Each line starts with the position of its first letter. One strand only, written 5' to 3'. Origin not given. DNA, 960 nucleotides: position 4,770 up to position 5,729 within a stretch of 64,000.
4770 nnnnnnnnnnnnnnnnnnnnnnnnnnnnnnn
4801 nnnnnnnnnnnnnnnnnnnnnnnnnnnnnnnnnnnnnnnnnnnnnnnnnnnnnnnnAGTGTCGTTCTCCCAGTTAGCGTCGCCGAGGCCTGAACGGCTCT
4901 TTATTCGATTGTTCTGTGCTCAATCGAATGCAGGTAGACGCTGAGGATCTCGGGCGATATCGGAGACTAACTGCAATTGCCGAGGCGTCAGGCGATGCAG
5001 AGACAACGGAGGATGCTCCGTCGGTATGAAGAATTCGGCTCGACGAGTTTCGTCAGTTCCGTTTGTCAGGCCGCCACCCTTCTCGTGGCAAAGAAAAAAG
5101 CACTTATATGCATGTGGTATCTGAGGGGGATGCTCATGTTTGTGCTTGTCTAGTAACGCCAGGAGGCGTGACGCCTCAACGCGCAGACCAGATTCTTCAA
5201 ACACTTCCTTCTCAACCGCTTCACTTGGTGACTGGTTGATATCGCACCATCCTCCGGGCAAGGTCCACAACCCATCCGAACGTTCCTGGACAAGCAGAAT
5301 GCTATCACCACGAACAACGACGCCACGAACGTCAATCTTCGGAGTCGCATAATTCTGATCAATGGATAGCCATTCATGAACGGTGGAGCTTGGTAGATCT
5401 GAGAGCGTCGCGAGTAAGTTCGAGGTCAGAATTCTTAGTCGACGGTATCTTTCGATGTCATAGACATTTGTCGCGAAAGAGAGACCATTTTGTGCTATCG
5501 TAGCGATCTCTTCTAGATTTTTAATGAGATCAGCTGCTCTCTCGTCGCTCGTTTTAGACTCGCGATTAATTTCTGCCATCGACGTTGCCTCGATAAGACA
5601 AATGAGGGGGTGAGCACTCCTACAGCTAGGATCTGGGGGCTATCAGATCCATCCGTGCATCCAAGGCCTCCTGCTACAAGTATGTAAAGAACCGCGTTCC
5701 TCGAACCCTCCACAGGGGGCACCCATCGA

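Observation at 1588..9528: Low-GC eight-gene cassette built around a DHQS-like sugar-phosphate cyclase: candidate (amino)cyclitol/carbasugar pathway inside an EPS locus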

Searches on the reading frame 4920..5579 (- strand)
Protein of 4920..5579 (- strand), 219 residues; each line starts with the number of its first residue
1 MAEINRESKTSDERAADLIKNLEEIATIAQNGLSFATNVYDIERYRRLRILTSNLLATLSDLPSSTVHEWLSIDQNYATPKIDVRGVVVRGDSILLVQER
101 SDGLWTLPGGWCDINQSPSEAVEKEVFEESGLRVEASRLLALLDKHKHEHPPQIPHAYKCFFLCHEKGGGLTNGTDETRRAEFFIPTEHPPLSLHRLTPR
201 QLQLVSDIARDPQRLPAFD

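Call 4: search_protein_families(library=pfam, proteins=[window:4920-5579:-], max_evalue=0.01)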
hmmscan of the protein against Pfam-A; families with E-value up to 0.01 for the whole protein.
window:4920-5579:- (219 aa): 3 families
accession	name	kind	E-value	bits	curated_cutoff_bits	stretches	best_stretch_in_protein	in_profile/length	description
PF12535.13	Nudix_N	-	1.1e-15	57.5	27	1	18-71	3-56/56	Hydrolase of X-linked nucleoside diphosphate N terminal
PF00293.34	NUDIX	-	9e-15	55.3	21.1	1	85-198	6-124/134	NUDIX domain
PF22327.2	Nudt16-like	-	0.0061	17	27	1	94-139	24-70/161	U8 snoRNA-decapping enzyme-like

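Call 5: search_protein_families(library=ncbifam, proteins=[window:4920-5579:-], max_evalue=0.01)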
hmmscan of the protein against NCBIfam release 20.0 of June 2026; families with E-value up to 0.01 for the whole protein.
window:4920-5579:- (219 aa): 13 families
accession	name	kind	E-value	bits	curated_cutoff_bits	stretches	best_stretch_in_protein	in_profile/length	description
NF041652.1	Nud_hyd_Dein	equivalog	3.1e-07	30.7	200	1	86-142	17-82/152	Nudix hydrolase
NF003787.0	PRK05379.1-4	equivalog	5.8e-06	25.5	449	1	77-151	204-282/346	bifunctional nicotinamide-nucleotide adenylyltransferase/Nudix hydroxylase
NF003786.0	PRK05379.1-2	equivalog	2.4e-05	23.7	397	1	75-139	212-279/354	bifunctional nicotinamide-nucleotide adenylyltransferase/Nudix hydroxylase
NF003788.0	PRK05379.1-5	equivalog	3.5e-05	23.3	354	1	74-141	206-276/351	bifunctional nicotinamide-nucleotide adenylyltransferase/Nudix hydroxylase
NF003785.0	PRK05379.1-1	equivalog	5.7e-05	22.5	418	1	80-138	202-263/347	bifunctional nicotinamide-nucleotide adenylyltransferase/Nudix hydroxylase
NF006530.0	PRK08999.1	equivalog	6.6e-05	22.1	245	1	85-141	10-71/315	Nudix family hydrolase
NF001299.0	PRK00241.1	equivalog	0.00034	20.1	158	1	87-193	141-242/263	NAD(+) diphosphatase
NF003791.0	PRK05379.2-3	equivalog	0.00042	19.6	409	1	76-151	197-276/340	bifunctional nicotinamide-nucleotide adenylyltransferase/Nudix hydroxylase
NF008044.0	PRK10776.1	equivalog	0.00055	19.8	148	1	103-150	31-75/130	8-oxo-dGTP diphosphatase MutT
NF007834.0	PRK10546.1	equivalog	0.00062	19.6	156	1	85-145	8-72/135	pyrimidine (deoxy)nucleoside triphosphate diphosphatase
TIGR00586.1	mutt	equivalog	0.0011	18.9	97.9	1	103-166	32-90/129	8-oxo-dGTP diphosphatase MutT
TIGR02705.1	nudix_YtkD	equivalog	0.002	17.7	154.4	1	83-136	26-78/156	RNA deprotection pyrophosphohydrolase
NF001934.0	PRK00714.1-1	equivalog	0.0058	16.1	241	1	91-142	19-70/176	RNA pyrophosphohydrolase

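Call 79: search_solved_structures(query=window:4920-5579:-, max_evalue=0.001)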
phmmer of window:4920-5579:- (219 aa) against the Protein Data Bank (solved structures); distinct sequences matched with E-value up to 0.001: 34.
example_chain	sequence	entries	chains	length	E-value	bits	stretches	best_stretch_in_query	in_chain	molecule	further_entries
3q1p_A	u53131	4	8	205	8.4e-45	156.3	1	22-215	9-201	Phosphohydrolase (MutT/nudix family protein)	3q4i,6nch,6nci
3o8s_A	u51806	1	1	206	4.1e-41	144.2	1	25-212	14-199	ADP-ribose pyrophosphatase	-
4hfq_A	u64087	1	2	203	3.6e-29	105.2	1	15-208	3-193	MutT/nudix family protein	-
3smd_A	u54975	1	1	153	1.6e-07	34.4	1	86-194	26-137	MutT/NUDIX family protein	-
1jrk_A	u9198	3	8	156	3.5e-07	33.3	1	84-152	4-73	Nudix homolog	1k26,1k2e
6dby_A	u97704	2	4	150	5.5e-07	32.7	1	77-151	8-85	Nudix hydrolase 1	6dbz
5gp0_E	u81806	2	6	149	5.5e-07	32.7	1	77-151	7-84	Nudix hydrolase 1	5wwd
6fl4_A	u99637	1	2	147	6.2e-07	32.5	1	77-151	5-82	Nudix hydrolase 1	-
3id9_A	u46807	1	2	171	6.3e-07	32.5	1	81-156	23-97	MutT/NUDIX family protein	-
5wy6_E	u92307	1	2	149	3.8e-06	29.9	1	77-151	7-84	Nudix hydrolase 1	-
3mcf_A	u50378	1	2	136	2.1e-05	27.5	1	90-148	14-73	Diphosphoinositol polyphosphate phosphohydrolase 3-alpha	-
2duk_A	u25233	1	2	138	2.5e-05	27.3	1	92-151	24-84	MS0616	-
7nnj_A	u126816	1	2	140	2.5e-05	27.2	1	92-151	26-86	Diphosphoinositol polyphosphate phosphohydrolase 2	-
4dyw_A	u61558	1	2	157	3.2e-05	26.9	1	76-145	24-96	MutT/NUDIX family protein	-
5ltu_A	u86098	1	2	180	4.2e-05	26.5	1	92-151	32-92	Diphosphoinositol polyphosphate phosphohydrolase 2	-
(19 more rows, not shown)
